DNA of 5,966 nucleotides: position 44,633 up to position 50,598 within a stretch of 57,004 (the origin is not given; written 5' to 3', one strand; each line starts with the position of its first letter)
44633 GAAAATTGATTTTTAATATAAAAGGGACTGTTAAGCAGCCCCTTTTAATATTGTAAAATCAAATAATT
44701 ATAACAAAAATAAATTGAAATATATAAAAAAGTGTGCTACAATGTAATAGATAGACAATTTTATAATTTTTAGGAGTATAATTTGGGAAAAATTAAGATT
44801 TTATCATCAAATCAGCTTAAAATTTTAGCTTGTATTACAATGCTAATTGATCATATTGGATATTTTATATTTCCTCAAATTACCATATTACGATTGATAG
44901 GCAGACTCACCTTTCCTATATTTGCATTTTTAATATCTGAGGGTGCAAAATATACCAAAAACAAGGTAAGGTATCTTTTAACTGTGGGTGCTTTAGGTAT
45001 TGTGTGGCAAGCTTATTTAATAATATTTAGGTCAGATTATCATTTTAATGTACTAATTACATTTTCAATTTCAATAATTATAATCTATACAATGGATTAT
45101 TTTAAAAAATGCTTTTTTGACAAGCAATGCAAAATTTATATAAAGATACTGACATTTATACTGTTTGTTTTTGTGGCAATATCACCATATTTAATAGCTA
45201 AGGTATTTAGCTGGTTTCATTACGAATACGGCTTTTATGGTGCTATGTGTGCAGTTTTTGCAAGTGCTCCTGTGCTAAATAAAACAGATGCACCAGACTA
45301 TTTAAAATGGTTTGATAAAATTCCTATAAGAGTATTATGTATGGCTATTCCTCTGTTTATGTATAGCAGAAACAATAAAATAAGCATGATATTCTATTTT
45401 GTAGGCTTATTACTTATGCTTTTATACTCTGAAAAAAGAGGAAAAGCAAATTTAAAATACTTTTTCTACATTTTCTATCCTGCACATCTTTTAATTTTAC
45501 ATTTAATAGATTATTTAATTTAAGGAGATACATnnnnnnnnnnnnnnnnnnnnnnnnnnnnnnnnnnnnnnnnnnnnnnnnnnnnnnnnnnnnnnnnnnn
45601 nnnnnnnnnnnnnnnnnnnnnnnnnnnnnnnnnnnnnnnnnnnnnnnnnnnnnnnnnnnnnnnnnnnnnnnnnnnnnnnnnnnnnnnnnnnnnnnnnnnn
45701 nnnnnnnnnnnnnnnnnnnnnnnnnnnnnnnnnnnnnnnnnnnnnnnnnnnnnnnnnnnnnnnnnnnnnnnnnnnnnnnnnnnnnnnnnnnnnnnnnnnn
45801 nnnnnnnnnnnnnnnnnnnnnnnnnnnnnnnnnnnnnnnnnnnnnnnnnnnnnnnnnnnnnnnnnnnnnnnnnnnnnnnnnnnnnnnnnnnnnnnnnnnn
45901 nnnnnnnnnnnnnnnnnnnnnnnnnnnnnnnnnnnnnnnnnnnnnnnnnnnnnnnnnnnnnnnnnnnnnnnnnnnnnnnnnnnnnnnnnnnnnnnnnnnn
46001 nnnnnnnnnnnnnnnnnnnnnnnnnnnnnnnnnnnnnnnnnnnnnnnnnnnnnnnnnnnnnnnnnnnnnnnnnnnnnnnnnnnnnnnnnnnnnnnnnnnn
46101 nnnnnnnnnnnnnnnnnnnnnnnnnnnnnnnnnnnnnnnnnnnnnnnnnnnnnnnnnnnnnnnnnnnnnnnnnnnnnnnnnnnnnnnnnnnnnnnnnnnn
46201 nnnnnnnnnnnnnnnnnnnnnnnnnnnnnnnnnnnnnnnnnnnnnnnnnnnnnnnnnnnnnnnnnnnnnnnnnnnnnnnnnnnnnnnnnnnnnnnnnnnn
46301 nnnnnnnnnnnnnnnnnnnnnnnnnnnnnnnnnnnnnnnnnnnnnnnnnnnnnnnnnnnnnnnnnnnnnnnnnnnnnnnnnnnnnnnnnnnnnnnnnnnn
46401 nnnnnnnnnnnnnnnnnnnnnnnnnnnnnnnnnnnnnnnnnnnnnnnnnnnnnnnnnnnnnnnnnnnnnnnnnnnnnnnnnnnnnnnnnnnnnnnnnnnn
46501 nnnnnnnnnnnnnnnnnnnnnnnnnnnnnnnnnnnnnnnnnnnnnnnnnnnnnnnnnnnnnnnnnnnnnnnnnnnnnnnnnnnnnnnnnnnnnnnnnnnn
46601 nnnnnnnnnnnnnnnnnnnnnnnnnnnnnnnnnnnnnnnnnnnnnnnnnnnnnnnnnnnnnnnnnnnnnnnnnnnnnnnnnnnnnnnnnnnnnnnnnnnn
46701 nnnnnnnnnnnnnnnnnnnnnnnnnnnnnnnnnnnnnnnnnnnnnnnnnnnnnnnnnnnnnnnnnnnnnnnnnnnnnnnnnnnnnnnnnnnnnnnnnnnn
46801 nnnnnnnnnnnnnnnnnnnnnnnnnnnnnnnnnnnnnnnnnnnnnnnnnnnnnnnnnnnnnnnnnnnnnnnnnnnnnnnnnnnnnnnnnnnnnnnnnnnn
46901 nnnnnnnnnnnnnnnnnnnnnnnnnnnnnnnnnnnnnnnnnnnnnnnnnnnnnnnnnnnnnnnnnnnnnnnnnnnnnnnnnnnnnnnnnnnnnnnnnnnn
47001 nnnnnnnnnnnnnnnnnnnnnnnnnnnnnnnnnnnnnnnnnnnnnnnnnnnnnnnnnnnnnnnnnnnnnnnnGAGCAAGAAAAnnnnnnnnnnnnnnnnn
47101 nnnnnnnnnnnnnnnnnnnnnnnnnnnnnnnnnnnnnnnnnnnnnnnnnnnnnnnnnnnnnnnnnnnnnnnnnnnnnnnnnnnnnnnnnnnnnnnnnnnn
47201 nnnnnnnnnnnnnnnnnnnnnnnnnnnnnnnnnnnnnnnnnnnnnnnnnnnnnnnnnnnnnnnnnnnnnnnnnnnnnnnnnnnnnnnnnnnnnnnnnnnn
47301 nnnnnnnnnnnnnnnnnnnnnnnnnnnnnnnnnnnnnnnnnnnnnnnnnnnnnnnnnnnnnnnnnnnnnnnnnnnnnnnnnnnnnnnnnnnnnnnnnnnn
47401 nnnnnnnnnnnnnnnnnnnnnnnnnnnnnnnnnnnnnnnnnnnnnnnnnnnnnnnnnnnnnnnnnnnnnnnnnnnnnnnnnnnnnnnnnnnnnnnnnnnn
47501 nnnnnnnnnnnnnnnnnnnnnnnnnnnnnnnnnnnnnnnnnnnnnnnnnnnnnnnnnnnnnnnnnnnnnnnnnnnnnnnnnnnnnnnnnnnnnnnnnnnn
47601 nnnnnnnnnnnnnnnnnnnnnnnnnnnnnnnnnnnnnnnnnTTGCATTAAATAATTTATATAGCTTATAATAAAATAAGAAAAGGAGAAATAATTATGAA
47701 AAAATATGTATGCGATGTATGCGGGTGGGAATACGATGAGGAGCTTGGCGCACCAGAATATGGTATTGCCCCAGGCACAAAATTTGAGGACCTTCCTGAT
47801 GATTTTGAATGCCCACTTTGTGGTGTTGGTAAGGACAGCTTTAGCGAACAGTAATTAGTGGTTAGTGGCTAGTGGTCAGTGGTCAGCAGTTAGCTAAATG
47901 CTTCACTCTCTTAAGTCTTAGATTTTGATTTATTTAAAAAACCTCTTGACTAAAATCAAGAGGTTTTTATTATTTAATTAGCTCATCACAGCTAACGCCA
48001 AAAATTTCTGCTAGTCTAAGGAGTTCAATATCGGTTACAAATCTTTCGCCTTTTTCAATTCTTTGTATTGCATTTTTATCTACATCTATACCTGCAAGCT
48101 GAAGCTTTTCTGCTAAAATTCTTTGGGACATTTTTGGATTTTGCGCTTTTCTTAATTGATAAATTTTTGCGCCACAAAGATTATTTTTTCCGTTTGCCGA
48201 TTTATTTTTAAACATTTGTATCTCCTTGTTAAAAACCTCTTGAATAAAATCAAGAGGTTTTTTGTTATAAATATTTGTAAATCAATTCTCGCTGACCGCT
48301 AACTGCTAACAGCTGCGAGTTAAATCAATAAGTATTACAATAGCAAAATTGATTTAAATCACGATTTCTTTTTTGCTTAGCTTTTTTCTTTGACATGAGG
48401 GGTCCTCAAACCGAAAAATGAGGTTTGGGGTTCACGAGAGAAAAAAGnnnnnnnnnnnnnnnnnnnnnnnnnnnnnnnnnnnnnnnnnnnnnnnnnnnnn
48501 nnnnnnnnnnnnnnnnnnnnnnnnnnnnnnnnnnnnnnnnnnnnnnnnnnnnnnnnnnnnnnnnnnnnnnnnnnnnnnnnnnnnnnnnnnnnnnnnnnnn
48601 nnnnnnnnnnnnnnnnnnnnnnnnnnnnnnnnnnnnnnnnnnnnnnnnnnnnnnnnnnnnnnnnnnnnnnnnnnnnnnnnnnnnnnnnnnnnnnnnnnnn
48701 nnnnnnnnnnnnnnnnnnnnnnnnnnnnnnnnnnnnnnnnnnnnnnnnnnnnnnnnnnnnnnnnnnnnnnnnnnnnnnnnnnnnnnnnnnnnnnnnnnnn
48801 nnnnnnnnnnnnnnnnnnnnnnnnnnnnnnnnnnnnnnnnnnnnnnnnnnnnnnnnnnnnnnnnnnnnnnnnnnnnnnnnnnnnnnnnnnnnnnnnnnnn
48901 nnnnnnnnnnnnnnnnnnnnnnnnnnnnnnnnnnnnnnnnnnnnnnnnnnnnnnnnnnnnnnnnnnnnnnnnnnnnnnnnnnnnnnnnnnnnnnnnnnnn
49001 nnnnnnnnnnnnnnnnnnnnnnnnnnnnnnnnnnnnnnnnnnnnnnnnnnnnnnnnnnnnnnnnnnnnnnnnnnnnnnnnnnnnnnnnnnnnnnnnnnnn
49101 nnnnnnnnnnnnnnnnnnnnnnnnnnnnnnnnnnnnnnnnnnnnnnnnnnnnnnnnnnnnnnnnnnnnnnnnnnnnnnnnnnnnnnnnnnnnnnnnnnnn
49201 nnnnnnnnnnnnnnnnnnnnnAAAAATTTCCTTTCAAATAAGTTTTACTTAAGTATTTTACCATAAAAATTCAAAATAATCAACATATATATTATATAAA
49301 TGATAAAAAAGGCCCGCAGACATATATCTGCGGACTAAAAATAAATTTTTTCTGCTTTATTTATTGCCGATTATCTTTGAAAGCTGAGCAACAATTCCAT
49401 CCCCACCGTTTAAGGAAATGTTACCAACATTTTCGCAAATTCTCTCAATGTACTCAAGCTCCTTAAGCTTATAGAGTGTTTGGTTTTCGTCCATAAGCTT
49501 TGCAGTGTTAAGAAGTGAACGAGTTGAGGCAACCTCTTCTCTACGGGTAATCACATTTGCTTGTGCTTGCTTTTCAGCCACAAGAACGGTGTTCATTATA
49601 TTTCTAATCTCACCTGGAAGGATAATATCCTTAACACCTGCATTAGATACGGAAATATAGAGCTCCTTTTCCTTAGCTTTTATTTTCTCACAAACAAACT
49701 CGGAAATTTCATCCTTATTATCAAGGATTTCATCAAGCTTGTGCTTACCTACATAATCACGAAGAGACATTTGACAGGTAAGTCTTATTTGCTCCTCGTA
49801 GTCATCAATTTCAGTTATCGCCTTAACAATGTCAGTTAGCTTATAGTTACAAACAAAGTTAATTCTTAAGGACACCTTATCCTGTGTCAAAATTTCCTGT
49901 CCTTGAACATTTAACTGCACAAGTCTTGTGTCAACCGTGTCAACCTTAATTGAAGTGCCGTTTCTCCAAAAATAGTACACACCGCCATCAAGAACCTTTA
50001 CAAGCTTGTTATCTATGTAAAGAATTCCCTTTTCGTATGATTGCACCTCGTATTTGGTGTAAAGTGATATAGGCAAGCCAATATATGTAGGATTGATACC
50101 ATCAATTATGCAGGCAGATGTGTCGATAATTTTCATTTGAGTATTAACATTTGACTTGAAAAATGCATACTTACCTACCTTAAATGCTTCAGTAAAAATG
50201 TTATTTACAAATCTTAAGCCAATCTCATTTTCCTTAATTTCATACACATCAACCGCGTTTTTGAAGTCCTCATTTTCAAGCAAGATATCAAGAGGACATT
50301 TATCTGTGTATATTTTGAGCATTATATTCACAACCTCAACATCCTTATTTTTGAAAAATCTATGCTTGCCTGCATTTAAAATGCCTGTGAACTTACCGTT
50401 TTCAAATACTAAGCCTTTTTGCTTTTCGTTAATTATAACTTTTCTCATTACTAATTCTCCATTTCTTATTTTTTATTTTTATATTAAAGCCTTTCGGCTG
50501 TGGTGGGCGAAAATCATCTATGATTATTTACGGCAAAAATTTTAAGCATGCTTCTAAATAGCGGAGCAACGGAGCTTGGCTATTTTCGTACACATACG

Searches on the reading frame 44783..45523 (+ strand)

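Call 12: search_protein_families(library=pfam, proteins=[window:44783-45523:+], max_evalue=0.01)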
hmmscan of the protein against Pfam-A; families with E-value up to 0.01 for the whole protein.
window:44783-45523:+ (246 aa): 1 family
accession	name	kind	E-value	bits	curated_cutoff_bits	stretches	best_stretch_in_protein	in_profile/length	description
PF05857.17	TraX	-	1.5e-27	97.4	25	1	8-242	1-216/217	TraX protein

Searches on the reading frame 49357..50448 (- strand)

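Call 12: search_protein_families(library=pfam, proteins=[window:49357-50448:-], max_evalue=0.01)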
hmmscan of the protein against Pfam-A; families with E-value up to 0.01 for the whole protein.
window:49357-50448:- (363 aa): 2 families
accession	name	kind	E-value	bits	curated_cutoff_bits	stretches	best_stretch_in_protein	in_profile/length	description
PF01145.31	Band_7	-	1.8e-32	113.3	23.6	1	134-305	2-175/176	SPFH domain / Band 7 family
PF13421.11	Band_7_1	-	0.0036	17.4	24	0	205-287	119-205/211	SPFH domain-Band 7 family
